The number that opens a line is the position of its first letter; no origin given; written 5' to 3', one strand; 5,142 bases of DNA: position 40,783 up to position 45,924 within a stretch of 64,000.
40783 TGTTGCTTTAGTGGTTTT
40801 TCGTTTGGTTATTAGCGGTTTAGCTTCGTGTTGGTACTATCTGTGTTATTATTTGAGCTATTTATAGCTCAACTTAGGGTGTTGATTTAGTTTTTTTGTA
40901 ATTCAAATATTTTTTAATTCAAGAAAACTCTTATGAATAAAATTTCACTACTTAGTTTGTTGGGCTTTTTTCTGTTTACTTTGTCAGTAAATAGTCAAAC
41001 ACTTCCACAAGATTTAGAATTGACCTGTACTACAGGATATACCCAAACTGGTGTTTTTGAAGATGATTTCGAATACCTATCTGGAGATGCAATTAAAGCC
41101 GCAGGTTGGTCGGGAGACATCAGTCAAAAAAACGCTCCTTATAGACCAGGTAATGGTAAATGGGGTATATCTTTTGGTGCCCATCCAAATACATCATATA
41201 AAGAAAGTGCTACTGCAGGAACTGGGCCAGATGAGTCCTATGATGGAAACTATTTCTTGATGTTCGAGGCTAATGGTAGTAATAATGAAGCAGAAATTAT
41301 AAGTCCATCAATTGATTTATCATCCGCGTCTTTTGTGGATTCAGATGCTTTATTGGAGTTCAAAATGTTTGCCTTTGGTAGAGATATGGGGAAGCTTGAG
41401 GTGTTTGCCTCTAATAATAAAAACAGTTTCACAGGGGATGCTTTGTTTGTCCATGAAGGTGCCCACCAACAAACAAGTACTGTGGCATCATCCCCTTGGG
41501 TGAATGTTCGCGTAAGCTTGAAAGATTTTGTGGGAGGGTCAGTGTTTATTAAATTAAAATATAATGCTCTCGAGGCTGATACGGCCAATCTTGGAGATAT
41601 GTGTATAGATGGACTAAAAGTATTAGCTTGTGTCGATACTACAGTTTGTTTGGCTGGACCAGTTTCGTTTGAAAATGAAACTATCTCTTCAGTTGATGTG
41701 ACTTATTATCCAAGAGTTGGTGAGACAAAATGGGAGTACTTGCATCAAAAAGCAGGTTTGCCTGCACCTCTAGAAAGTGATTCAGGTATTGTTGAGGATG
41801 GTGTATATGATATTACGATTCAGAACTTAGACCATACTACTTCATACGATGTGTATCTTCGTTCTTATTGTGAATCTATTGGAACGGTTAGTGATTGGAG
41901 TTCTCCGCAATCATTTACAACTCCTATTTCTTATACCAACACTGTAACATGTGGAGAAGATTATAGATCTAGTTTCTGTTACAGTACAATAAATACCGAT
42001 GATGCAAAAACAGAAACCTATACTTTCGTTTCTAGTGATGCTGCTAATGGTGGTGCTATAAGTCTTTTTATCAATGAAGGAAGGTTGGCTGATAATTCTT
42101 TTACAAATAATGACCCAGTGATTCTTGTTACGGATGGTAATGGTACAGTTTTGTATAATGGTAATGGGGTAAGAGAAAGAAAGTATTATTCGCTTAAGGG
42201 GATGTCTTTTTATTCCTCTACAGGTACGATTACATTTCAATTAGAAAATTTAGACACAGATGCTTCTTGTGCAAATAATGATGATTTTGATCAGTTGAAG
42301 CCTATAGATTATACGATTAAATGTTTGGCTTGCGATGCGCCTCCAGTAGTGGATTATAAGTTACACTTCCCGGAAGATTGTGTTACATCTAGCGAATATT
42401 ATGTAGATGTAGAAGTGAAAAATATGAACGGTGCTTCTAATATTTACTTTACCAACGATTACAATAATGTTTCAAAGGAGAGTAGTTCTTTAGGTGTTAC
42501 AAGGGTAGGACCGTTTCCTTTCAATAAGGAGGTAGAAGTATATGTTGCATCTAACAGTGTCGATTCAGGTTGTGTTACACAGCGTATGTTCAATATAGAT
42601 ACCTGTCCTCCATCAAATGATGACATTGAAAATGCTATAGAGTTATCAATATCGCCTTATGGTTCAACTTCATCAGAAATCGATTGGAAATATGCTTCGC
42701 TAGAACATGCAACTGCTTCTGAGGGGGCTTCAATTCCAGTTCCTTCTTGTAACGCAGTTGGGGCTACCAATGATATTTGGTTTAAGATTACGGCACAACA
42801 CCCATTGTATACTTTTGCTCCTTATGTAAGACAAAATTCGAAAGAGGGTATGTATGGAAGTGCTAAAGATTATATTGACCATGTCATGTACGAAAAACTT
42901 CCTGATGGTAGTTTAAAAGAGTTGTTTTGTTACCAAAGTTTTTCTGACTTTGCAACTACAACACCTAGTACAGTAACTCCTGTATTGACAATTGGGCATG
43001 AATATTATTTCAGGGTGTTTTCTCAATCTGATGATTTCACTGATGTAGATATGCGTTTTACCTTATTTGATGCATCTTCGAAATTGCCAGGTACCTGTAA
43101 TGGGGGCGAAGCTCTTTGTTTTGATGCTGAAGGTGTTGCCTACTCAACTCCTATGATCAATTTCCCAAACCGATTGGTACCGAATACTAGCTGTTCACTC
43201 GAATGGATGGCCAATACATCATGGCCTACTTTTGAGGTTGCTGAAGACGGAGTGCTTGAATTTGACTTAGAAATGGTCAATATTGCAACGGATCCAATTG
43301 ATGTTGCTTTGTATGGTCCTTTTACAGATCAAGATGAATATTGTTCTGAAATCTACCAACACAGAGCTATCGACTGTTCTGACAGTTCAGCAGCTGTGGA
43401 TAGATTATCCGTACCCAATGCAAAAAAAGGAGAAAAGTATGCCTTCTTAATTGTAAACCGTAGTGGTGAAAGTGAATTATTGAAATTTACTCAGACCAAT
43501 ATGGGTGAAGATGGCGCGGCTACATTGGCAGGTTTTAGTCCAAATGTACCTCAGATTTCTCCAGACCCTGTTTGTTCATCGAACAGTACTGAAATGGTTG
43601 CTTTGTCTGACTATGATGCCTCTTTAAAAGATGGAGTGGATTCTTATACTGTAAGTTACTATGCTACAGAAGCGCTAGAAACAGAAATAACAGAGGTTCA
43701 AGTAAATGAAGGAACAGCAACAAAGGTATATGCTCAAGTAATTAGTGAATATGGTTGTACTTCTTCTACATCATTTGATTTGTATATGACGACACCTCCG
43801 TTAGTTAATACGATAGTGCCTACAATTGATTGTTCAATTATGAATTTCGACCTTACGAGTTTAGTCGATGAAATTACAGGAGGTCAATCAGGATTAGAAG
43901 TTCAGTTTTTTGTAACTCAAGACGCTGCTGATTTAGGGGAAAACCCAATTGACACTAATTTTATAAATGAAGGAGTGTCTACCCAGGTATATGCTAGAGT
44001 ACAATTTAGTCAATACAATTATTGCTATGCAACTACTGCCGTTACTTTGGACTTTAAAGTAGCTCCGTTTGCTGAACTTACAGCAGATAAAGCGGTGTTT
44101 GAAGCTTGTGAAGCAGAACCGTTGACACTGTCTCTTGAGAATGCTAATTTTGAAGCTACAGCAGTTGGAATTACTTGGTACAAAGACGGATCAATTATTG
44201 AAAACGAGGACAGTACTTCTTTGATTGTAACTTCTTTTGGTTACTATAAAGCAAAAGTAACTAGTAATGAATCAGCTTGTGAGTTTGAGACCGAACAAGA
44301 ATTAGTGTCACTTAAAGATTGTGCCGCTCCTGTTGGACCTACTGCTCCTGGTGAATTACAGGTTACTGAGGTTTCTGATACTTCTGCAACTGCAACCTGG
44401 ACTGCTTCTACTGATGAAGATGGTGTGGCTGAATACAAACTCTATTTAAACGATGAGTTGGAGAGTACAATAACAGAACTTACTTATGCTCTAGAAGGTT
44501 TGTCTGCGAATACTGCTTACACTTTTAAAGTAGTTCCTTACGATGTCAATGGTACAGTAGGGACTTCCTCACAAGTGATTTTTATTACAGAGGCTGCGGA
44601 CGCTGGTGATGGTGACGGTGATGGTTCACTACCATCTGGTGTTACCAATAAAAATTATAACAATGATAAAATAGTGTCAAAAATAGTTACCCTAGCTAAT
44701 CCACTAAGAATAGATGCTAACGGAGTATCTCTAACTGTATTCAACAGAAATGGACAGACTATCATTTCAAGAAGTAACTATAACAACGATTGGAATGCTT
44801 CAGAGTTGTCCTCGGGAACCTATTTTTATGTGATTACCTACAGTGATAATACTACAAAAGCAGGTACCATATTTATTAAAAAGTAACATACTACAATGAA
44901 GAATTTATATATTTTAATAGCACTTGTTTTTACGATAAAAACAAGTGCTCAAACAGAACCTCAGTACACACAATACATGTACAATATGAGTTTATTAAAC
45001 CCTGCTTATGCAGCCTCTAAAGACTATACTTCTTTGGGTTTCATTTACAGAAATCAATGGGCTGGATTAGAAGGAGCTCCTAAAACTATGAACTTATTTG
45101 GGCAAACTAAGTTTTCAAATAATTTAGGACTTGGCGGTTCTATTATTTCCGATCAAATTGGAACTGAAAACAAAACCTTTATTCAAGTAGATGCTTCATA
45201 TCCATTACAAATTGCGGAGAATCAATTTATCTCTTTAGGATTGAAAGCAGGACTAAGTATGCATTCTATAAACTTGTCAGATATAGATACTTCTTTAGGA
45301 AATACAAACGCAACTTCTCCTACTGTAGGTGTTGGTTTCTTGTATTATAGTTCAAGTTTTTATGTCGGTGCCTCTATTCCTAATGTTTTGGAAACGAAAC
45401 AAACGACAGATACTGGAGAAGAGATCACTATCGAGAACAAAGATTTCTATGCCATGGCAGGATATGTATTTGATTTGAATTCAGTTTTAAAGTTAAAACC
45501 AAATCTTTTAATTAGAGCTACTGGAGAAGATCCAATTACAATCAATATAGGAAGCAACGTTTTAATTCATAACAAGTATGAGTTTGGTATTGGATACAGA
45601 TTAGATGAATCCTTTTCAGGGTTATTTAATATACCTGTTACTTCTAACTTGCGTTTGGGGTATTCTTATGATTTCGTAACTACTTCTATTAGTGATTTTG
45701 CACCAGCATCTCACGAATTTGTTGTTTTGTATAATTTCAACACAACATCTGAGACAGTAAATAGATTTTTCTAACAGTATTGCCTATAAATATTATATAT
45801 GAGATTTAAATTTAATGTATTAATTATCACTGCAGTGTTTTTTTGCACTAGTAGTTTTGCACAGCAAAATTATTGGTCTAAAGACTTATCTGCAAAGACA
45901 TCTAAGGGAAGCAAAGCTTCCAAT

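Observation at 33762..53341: Extended phosphate-starvation locus: PhoRB-like TCS, TonB receptor, duplicated lipoprotein and PiT-PhoU, with a T9SS surface module embedded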

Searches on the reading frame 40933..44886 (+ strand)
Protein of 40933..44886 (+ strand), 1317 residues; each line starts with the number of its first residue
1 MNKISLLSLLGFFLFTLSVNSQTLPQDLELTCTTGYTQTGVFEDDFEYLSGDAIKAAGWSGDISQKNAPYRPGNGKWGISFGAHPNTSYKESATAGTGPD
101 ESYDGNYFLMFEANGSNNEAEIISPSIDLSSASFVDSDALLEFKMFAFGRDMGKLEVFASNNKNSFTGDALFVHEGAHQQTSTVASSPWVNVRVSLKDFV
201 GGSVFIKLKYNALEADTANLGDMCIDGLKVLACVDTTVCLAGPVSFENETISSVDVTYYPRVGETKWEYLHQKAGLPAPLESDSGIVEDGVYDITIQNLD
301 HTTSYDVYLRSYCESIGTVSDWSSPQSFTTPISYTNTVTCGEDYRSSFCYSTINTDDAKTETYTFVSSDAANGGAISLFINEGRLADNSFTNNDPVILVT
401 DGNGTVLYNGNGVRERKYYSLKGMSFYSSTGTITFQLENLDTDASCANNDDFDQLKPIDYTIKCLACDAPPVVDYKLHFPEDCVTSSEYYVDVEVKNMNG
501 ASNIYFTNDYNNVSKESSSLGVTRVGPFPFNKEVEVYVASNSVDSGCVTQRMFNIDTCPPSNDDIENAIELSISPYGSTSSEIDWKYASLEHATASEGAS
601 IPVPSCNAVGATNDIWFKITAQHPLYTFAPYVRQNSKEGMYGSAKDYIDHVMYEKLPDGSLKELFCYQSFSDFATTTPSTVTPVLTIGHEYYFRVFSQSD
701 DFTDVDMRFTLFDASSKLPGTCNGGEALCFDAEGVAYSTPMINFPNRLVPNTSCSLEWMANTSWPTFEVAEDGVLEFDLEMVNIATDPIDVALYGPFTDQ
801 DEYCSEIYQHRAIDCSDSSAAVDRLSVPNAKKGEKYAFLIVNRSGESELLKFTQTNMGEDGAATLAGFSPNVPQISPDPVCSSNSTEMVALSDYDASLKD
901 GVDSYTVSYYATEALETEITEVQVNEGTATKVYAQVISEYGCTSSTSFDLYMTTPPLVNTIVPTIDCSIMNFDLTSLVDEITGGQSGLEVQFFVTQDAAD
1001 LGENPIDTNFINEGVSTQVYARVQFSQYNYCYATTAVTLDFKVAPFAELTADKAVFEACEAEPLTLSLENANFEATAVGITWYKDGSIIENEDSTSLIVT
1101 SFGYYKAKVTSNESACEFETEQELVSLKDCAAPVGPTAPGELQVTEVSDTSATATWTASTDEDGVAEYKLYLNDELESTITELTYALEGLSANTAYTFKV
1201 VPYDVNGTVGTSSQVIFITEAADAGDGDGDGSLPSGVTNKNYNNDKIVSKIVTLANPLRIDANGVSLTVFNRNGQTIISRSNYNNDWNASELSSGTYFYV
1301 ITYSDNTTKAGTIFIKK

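Call 3: search_protein_families(library=pfam, proteins=[window:40933-44886:+])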
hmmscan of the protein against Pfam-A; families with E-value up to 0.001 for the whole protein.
window:40933-44886:+ (1317 aa): 3 families
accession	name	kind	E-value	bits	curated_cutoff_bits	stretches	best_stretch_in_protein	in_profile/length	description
PF00041.27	fn3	-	4.2e-10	40.1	25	1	1138-1216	2-81/84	Fibronectin type III domain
PF13585.12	CHU_C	-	1.5e-09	38.3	27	1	1262-1313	26-84/86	CHU_C Type IX secretion signal domain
PF18962.6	Por_Secre_tail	-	0.00068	20.3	27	0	1252-1308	10-69/75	Secretion system C-terminal sorting domain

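Call 4: search_protein_families(library=ncbifam, proteins=[window:40933-44886:+])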
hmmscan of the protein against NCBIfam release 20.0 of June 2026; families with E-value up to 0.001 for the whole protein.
window:40933-44886:+ (1317 aa): 3 families
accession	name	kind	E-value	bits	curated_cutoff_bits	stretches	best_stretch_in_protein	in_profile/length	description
NF041611.1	exoglucan_CbhB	equivalog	3.7e-13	48.4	1950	1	1134-1306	704-871/997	exoglucanase CbhB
TIGR04183.1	Por_Secre_tail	domain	7.3e-05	22.7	23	1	1262-1309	18-66/72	T9SS type A sorting domain-containing protein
TIGR04131.1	Bac_Flav_CTERM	domain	0.00024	21.2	35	0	1262-1316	26-84/85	T9SS type B sorting domain-containing protein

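Call 93: search_solved_structures(query=window:40933-44886:+, max_evalue=0.01)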
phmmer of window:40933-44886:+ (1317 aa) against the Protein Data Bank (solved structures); distinct sequences matched with E-value up to 0.01: 11.
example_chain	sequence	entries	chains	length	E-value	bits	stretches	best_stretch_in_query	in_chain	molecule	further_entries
1k85_A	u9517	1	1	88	8.7e-11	43.6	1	1135-1217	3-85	CHITINASE A1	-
6bt9_A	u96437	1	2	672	1.8e-07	32.7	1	1136-1242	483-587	Chitinase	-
9ot8_A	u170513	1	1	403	3.4e-07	31.7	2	1134-1235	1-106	FN3con-9 - FN3con-41 fusion,Galectin-3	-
8pn5_A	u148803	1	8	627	9.7e-06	26.9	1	1135-1220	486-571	DUF3472 domain-containing protein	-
8pn3_A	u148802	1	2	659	1e-05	26.8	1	1135-1220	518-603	DUF3472 domain-containing protein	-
8pmu_A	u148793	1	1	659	1.1e-05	26.8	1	1135-1220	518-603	DUF3472 domain-containing protein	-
1x5g_A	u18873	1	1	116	5.8e-05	24.3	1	1139-1228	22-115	Neogenin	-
9n7g_A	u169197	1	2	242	0.0019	19.3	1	1134-1232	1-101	Protein S100-A7 FN3 chimera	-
4u3h_A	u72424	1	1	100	0.0046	18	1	1135-1208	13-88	FN3con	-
4pbx_A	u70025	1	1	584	0.0053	17.8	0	1134-1213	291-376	Receptor-type tyrosine-protein phosphatase S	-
2ed8_A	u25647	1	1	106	0.0091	17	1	1135-1228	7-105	Netrin receptor DCC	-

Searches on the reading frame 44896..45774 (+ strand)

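Call 3: search_protein_families(library=pfam, proteins=[window:44896-45774:+])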
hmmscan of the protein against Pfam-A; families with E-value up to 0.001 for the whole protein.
window:44896-45774:+ (292 aa): 1 family
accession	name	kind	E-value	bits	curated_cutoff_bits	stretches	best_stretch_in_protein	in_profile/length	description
PF11751.14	PorP_SprF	-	8.6e-72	242.4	22.3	1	17-279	2-273/273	Type IX secretion system membrane protein PorP/SprF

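Call 4: search_protein_families(library=ncbifam, proteins=[window:44896-45774:+])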
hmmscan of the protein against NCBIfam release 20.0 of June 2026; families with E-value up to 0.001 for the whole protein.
window:44896-45774:+ (292 aa): 1 family
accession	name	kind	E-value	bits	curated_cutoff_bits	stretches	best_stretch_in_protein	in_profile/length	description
TIGR03519.1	T9SS_PorP_fam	subfamily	3.9e-77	259.6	90.55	1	1-281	1-292/292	PorP/SprF family type IX secretion system membrane protein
